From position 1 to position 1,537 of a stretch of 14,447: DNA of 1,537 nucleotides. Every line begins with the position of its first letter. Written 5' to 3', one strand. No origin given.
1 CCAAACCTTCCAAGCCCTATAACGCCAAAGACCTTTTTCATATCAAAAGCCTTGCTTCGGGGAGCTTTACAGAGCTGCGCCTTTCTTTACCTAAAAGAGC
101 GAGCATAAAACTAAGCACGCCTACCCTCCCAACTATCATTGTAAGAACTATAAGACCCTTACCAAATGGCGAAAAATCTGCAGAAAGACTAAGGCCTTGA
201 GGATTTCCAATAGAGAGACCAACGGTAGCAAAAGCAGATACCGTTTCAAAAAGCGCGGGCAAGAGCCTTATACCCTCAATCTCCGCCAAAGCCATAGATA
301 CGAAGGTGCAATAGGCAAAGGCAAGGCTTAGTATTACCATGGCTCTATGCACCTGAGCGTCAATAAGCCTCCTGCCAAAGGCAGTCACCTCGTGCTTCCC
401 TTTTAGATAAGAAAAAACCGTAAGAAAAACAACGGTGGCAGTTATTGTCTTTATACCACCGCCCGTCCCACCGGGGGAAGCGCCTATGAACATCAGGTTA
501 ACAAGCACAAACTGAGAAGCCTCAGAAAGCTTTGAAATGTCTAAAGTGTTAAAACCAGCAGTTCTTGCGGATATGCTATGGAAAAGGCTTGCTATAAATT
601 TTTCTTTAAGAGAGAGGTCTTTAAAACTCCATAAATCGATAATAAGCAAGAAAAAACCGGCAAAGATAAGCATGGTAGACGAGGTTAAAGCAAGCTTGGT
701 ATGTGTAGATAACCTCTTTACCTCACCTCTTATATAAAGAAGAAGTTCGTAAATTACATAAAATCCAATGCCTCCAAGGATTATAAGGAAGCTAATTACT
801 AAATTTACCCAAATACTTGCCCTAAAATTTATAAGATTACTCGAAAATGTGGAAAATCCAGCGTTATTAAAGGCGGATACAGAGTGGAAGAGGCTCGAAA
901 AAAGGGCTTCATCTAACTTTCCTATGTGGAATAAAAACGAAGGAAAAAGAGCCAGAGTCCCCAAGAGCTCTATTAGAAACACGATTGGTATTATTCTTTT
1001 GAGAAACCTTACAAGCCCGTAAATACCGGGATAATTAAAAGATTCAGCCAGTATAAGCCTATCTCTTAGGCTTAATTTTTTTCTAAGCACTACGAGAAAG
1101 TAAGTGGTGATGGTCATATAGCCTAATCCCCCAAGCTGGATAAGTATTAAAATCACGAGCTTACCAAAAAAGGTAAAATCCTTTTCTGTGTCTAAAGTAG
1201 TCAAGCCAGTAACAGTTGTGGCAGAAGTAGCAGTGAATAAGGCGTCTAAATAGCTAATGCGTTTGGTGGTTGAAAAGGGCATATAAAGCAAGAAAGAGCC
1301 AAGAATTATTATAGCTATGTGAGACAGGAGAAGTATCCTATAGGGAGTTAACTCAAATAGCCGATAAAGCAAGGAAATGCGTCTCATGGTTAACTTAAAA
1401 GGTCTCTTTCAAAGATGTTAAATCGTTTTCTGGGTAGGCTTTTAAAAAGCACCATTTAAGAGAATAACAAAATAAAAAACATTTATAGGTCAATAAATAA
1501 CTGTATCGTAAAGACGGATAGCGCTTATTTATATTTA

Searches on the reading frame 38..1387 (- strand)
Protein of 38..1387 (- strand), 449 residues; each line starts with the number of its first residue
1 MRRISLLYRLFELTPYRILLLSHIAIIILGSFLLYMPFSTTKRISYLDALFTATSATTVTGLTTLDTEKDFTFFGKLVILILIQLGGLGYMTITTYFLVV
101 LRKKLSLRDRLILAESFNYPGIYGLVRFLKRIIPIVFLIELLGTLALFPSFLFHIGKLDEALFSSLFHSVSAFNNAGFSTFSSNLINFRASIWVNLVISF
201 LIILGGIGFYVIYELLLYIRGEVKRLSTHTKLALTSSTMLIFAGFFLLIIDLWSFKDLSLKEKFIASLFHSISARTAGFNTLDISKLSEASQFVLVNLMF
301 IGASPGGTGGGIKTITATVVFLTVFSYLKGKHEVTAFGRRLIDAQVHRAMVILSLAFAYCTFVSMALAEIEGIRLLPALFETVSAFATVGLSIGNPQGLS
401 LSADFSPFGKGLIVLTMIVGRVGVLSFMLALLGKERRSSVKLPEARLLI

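Call 64: search_protein_families(library=pfam, proteins=[window:38-1387:-], max_evalue=0.01)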
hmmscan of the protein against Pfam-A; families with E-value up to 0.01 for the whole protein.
window:38-1387:- (449 aa): 2 families
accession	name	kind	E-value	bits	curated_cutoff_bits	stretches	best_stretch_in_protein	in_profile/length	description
PF02386.22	TrkH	-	2.5e-61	208.1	27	1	18-430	38-489/502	Cation transport protein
PF20479.3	TMEM128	-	0.00017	22.5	23.9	1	177-254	21-100/124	TMEM128 protein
